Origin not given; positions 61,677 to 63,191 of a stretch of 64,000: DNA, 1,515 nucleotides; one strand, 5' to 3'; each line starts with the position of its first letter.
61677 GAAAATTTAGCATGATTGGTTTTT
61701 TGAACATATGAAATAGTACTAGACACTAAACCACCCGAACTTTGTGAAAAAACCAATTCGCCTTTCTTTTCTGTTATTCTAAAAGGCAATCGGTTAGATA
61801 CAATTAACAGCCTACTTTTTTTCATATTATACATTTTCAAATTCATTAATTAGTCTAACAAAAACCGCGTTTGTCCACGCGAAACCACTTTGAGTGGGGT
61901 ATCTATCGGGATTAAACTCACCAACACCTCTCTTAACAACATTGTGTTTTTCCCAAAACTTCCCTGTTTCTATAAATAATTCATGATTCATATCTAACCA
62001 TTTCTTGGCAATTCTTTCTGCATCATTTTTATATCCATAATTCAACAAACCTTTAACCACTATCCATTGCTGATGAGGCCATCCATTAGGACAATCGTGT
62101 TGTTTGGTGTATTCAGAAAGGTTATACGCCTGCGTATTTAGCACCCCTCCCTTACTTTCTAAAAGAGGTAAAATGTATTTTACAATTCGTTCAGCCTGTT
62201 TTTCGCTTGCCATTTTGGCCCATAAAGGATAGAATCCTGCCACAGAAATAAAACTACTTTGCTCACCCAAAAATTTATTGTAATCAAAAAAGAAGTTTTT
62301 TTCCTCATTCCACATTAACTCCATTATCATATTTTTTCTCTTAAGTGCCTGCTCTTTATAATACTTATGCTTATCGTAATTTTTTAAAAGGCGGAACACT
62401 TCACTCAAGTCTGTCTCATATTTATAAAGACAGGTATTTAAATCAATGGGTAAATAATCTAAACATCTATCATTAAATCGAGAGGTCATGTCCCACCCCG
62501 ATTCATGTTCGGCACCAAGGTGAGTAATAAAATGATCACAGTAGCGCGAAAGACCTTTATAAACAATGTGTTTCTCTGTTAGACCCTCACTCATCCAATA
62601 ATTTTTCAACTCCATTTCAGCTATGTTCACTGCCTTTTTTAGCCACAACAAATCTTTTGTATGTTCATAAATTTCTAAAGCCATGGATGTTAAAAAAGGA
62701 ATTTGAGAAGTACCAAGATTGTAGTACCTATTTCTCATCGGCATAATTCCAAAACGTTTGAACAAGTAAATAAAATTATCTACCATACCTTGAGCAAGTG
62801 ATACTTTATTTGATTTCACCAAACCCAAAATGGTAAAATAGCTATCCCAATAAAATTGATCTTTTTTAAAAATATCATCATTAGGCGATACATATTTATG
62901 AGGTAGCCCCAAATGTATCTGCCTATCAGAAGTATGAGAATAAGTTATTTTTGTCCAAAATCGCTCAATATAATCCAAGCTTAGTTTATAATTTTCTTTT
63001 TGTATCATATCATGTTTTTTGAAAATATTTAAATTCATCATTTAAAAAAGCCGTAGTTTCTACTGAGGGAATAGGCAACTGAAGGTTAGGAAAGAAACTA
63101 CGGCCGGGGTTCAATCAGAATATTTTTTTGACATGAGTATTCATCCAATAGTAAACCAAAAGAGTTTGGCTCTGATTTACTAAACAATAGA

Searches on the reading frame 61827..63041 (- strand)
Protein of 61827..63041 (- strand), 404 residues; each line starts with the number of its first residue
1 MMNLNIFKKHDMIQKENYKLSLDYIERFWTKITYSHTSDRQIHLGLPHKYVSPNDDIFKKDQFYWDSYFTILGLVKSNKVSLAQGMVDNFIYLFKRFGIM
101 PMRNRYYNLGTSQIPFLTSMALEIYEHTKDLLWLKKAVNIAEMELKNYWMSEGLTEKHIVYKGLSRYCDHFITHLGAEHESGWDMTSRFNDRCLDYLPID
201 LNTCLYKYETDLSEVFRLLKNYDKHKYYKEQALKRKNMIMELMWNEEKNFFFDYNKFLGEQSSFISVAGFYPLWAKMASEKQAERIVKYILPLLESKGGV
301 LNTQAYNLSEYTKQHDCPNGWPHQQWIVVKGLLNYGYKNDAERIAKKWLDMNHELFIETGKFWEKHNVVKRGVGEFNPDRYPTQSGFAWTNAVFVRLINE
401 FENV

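Call 10: find_homologous_proteins(query=window:61827-63041:-, max_evalue=1e-30)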
Query window:61827-63041:- (404 aa): 3908 proteins with E <= 1e-30 among 5301 candidates; the best 120 are listed.
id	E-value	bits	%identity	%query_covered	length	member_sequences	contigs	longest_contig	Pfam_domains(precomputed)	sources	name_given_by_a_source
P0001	3.3e-273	924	100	97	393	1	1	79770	PF01204.25,PF22422.3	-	-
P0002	6.2e-225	765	81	97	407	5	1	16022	PF01204.25,PF22422.3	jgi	jgi:alpha,alpha-trehalase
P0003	2.4e-210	717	77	97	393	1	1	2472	PF01204.25,PF22422.3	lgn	-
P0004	2.1e-205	701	75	97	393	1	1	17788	PF01204.25,PF22422.3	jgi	jgi:alpha,alpha-trehalase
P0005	2.1e-193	661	70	97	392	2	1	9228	PF01204.25,PF22422.3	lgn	-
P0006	1.2e-192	659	70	97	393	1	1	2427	PF01204.25,PF22422.3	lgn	-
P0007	1.7e-192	658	71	97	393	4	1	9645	PF01204.25,PF22422.3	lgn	-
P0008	6.2e-191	653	70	97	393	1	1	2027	PF01204.25,PF22422.3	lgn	-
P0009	7.2e-191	653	70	97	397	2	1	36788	PF01204.25,PF22422.3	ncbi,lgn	-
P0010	7.5e-191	653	70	97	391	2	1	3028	PF01204.25,PF22422.3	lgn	-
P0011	1.9e-190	651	70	97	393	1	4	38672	PF01204.25,PF22422.3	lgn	-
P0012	1.4e-189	649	70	97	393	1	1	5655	PF01204.25,PF22422.3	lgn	-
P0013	3.0e-189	648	69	97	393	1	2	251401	PF01204.25,PF22422.3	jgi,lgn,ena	-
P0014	1.8e-188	645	69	97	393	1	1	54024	PF01204.25,PF22422.3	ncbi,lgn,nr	ncbi:MAG: trehalase family glycosidase [Bacteroidota bacterium]|nr:trehalase family glycosidase [Bac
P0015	3.3e-187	641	68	97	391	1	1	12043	PF01204.25,PF22422.3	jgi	jgi:alpha,alpha-trehalase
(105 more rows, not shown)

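Call 11: search_protein_families(library=pfam, proteins=[window:61827-63041:-], max_evalue=0.01)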
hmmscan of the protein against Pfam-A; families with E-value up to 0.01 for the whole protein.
window:61827-63041:- (404 aa): 2 families
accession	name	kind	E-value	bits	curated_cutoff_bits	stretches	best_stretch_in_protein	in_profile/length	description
PF01204.24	Trehalase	-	4.2e-81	273.8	21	2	180-401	288-511/512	Trehalase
PF22422.2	MGH1-like_GH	-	4.4e-16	59.8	27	1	180-367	156-341/356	Mannosylglycerate hydrolase MGH1-like glycoside hydrolase domain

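Call 13: find_related_loci(query=A1, collection=genome_contigs, flank=4000)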
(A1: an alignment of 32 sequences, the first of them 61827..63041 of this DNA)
Query A1 (404 aa) in genome_contigs; peptide patterns used: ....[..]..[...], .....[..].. (x = any residue, [..] = any of these).
598 stretches matched a pattern (row limit reached: there are more); 568 encode a relative of the query (tblastn E <= 1e-3); the best 80 are kept; 80 distinct loci.
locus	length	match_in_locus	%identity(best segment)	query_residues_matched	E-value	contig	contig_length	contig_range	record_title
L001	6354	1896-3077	69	8-401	0e+0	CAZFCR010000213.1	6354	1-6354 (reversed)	MAG TPA_asm: uncultured Akkermansia sp. isolate SRP302895_co1_24 genome assembly, contig: NODE_25811_length_6354_cov_4.3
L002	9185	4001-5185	69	6-402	0e+0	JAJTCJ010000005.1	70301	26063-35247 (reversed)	MAG: Bacteroidetes bacterium isolate C_No_T20_B_bin.80 scaffold_405, whole genome shotgun sequence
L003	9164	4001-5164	67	15-402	0e+0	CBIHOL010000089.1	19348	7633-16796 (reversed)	MAG TPA_asm: uncultured bacterium isolate SRR18156209_metabat2_50 genome assembly, contig: ERZ27336869.1976, whole genom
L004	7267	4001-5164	63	12-401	7e-171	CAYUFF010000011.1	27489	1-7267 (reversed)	MAG TPA_asm: uncultured archaeon isolate SRP141559_co2_35 genome assembly, contig: NODE_48_length_27489_cov_16.072684, w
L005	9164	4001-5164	64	13-401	1e-169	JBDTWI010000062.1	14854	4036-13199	MAG: Saprospiraceae bacterium isolate cluster3_bin.88 NODE_15917_length_14854_cov_16.608892, whole genome shotgun sequen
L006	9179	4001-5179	61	7-402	7e-168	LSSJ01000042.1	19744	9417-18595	MAG: Euryarchaeota archaeon SM23-78 WORSMTZ_6915, whole genome shotgun sequence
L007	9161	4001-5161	61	12-401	4e-164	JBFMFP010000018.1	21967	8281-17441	MAG: Nanoarchaeota archaeon isolate MAG274 MAG274_18, whole genome shotgun sequence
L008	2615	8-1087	64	39-401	6e-174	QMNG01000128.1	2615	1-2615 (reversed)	MAG: candidate division Kazan bacterium isolate B79_G16 B79_Guay16_scaffold_55417, whole genome shotgun sequence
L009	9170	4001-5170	60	12-404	3e-162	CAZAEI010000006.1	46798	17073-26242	MAG TPA_asm: uncultured archaeon isolate binchicken_co116_293 genome assembly, contig: NODE_595_length_46798_cov_17.1514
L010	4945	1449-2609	60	10-402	1e-164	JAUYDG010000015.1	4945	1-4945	MAG: Nanoarchaeota archaeon isolate C20_metabat.bin.16 C20_k141_696441, whole genome shotgun sequence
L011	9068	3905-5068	58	13-403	6e-158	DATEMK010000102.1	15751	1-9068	MAG TPA_asm: Bacteroidia bacterium isolate SMAG_U8940 k141_2681878, whole genome shotgun sequence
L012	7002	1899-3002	61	31-401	2e-157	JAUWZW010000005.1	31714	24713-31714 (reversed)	MAG: Candidatus Aenigmatarchaeota archaeon isolate CSMAG_2746 CSMAG_2746_k141_828941_length_31714_cov_34.7884, whole gen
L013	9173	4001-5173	59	10-401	7e-156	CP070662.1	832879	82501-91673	MAG: archaeon isolate bin779 chromosome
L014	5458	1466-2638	58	8-401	8e-158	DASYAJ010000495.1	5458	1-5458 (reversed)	MAG TPA_asm: Candidatus Kapaibacterium sp. isolate SMAG_U4877 k141_3130389, whole genome shotgun sequence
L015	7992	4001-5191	57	2-401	7e-155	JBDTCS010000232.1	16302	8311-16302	MAG: Candidatus Kapaibacterium sp. isolate cluster2_bin.161 k127_3164607, whole genome shotgun sequence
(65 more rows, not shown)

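Call 14: find_encoding_contigs(protein=P0002, flank=4000, max_places=3)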
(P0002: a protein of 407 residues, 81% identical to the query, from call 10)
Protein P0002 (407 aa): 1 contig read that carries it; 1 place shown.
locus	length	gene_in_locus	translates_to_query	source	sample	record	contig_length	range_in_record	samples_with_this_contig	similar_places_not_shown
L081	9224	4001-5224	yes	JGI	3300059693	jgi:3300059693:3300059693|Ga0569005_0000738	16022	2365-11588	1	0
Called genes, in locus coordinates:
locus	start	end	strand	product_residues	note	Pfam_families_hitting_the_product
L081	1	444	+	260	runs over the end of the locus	PF06414:Zeta_toxin (faint), PF13476:AAA_23 (weak)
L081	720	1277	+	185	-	-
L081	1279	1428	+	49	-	-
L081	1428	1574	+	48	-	-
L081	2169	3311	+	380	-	PF06965:Na_H_antiport_1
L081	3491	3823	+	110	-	-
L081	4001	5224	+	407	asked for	PF01204:Trehalase, PF22422:MGH1-like_GH, PF01204:Trehalase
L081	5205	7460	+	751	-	PF00982:Glyco_transf_20, PF02358:Trehalose_PPase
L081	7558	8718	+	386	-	PF00999:Na_H_Exchanger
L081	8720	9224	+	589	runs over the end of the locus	PF00654:Voltage_CLC, PF00571:CBS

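Call 15: find_encoding_contigs(protein=P0004, flank=4000, max_places=3)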
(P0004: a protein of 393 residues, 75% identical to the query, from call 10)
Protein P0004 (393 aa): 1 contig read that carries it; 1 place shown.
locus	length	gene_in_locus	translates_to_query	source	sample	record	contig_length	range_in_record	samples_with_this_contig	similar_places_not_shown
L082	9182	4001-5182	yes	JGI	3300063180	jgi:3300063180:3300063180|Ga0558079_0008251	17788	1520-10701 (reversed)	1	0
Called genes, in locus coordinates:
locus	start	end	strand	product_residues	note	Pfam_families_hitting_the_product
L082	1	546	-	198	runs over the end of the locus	PF14595:Thioredoxin_9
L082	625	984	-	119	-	-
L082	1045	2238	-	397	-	PF00999:Na_H_Exchanger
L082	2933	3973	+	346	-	PF01204:Trehalase, PF22422:MGH1-like_GH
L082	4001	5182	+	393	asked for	PF01204:Trehalase, PF22422:MGH1-like_GH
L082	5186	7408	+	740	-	PF00982:Glyco_transf_20, PF02358:Trehalose_PPase, PF08282:Hydrolase_3 (faint)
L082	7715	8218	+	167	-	PF12802:MarR_2 (weak)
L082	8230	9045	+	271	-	-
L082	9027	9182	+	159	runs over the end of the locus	-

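Call 16: find_encoding_contigs(protein=P0003, flank=4000, max_places=3)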
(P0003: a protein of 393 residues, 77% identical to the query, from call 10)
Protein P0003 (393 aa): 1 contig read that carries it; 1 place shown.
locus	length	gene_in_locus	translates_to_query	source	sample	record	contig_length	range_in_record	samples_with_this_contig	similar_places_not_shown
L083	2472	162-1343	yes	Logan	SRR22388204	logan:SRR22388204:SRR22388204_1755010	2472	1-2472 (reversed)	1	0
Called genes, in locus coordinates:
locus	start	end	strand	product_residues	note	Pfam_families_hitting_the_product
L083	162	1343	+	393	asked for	PF01204:Trehalase, PF22422:MGH1-like_GH, PF01204:Trehalase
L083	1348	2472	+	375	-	?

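Call 23: find_encoding_contigs(protein=P0005, flank=3000, max_places=2)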
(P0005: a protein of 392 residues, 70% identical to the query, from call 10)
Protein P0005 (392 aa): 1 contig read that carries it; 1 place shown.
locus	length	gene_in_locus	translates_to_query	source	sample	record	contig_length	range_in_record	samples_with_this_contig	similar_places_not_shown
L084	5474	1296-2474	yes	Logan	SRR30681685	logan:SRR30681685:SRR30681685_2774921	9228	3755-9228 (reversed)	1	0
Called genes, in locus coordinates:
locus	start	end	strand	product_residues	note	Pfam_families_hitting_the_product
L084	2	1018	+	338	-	?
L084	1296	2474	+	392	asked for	PF01204:Trehalase, PF22422:MGH1-like_GH, PF01204:Trehalase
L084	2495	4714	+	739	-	PF00982:Glyco_transf_20, PF02358:Trehalose_PPase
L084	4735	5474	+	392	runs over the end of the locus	-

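Call 24: find_encoding_contigs(protein=P0007, flank=3000, max_places=2)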
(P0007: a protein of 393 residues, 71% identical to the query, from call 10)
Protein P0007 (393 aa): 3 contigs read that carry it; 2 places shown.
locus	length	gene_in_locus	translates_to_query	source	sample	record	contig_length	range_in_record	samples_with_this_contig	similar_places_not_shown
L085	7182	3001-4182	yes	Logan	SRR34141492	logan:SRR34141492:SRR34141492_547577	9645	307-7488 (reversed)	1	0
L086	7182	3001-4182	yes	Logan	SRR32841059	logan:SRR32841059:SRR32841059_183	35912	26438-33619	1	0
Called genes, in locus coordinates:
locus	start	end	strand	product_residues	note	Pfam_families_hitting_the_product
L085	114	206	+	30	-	-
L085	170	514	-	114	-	PF02261:Asp_decarbox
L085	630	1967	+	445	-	-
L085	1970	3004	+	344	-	PF21088:MS_channel_1st, PF00924:MS_channel_2nd, PF21082:MS_channel_3rd (weak)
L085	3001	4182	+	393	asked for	PF01204:Trehalase, PF22422:MGH1-like_GH, PF01204:Trehalase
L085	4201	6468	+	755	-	PF00982:Glyco_transf_20, PF02358:Trehalose_PPase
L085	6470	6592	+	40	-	-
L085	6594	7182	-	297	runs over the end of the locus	?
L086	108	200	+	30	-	-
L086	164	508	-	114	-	PF02261:Asp_decarbox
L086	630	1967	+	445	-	-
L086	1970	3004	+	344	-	PF21088:MS_channel_1st, PF00924:MS_channel_2nd, PF21082:MS_channel_3rd (weak)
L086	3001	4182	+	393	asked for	PF01204:Trehalase, PF22422:MGH1-like_GH, PF01204:Trehalase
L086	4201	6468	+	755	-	PF00982:Glyco_transf_20, PF02358:Trehalose_PPase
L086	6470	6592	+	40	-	-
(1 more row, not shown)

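Call 25: find_encoding_contigs(protein=P0009, flank=3000, max_places=2)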
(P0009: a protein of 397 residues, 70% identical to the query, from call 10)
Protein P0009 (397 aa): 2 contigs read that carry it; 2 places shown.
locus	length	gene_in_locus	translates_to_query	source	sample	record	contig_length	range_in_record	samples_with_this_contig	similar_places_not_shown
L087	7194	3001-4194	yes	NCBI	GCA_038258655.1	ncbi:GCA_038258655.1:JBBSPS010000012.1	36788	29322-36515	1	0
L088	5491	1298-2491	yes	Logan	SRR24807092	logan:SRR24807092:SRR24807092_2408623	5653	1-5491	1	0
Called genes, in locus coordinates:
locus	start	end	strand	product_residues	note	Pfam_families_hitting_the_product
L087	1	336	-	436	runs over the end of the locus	PF19335:HMBD, PF25917:BSH_RND (weak), PF25919:BSH_CusB, PF25973:BSH_CzcB, PF25869:3HB_CusB (weak), PF25954:Beta-barrel_RND_2, PF25989:YknX_C (weak)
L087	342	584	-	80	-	PF03553:Na_H_antiporter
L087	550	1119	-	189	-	PF00403:HMA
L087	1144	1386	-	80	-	PF19335:HMBD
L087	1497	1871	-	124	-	PF26622:DUF8199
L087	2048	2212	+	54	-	-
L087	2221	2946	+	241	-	PF02358:Trehalose_PPase, PF08282:Hydrolase_3 (weak)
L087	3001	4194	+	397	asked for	PF01204:Trehalase, PF22422:MGH1-like_GH, PF01204:Trehalase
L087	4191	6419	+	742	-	PF00982:Glyco_transf_20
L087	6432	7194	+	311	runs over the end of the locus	PF03600:CitMHS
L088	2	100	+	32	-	?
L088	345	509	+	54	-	-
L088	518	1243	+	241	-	PF02358:Trehalose_PPase, PF08282:Hydrolase_3 (weak)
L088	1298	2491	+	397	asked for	PF01204:Trehalase, PF22422:MGH1-like_GH, PF01204:Trehalase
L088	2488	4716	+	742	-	PF00982:Glyco_transf_20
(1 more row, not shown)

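Call 26: find_encoding_contigs(protein=P0011, flank=3000, max_places=4)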
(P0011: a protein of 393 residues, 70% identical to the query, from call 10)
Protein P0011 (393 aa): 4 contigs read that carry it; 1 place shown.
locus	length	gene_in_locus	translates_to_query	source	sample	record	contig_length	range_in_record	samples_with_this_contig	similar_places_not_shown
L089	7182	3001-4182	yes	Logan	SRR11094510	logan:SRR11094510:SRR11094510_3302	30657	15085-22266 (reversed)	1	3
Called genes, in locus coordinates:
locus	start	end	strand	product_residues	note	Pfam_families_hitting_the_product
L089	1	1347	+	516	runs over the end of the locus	PF00583:Acetyltransf_1 (faint), PF00795:CN_hydrolase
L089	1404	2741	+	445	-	PF04087:DUF389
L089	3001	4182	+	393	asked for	PF01204:Trehalase, PF22422:MGH1-like_GH, PF01204:Trehalase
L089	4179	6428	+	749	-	PF00982:Glyco_transf_20, PF02358:Trehalose_PPase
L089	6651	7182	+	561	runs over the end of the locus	PF00654:Voltage_CLC, PF00571:CBS (faint)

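Call 59: list_cluster_members(proteins=[P0002, P0003, P0004, P0123, P0122, P0124])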
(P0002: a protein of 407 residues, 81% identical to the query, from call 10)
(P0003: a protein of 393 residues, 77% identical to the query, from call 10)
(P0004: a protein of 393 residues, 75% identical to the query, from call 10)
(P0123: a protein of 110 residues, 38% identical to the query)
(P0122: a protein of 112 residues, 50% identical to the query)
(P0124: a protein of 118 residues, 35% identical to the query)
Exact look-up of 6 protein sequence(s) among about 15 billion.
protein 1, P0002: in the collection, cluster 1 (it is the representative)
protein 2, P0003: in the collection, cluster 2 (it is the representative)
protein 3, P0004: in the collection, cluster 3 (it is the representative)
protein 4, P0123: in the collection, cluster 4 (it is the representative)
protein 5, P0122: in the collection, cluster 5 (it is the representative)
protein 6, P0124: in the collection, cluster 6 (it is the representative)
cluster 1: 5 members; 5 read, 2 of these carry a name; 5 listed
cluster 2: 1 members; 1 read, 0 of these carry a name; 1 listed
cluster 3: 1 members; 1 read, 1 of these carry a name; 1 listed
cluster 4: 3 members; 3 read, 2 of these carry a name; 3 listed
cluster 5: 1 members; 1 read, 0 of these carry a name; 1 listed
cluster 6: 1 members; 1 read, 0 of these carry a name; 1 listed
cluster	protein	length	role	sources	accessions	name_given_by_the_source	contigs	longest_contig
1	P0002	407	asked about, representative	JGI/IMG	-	alpha,alpha-trehalase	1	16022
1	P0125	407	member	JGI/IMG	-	alpha,alpha-trehalase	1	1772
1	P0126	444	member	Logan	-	-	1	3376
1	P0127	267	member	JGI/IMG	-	-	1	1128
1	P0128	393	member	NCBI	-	-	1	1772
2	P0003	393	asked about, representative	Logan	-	-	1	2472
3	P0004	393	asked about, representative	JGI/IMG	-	alpha,alpha-trehalase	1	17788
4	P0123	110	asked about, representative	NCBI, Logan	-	-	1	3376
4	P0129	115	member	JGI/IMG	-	hypothetical protein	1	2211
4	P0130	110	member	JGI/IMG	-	hypothetical protein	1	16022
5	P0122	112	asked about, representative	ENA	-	-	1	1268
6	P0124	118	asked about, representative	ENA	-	-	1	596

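Call 60: find_encoding_contigs(protein=P0125, flank=3000, max_places=4)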
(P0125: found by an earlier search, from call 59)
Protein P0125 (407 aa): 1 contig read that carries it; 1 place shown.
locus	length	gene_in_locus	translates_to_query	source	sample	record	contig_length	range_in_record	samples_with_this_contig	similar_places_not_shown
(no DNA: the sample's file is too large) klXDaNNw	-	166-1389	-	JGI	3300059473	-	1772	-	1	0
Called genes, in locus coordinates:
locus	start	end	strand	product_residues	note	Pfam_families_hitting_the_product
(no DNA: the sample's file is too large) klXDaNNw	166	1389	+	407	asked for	PF01204:Trehalase, PF22422:MGH1-like_GH, PF01204:Trehalase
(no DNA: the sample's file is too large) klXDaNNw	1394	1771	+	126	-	?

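Call 64: find_encoding_contigs(protein=P0001, flank=8000, max_places=2)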
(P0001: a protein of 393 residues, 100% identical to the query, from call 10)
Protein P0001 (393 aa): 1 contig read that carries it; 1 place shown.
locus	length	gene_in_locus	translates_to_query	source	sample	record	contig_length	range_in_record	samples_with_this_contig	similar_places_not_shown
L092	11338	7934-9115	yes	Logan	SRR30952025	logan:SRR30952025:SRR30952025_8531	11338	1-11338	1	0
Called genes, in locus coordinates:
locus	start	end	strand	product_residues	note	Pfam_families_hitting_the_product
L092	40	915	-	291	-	PF12864:DUF3822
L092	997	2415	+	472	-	PF05970:PIF1, PF13245:AAA_19, PF13604:AAA_30, PF13538:UvrD_C_2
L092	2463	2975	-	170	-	-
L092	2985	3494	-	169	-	-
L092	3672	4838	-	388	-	-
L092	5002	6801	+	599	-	PF07719:TPR_2 (faint), PF13176:TPR_7 (faint), PF13424:TPR_12 (faint), PF06580:His_kinase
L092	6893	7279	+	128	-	PF04397:LytTR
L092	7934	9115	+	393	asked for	PF01204:Trehalase, PF22422:MGH1-like_GH, PF01204:Trehalase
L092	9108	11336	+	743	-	?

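Call 68: search_protein_families(library=ncbifam, proteins=[L081:3491-3823:+, L082:2362-2712:+], max_evalue=1)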
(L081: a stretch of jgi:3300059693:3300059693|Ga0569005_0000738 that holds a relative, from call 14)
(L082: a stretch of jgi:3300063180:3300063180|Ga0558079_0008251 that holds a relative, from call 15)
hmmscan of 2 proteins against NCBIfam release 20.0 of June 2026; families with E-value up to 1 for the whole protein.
L081:3491-3823:+ (110 aa): 0 families

L082:2362-2712:+ (116 aa): 0 families
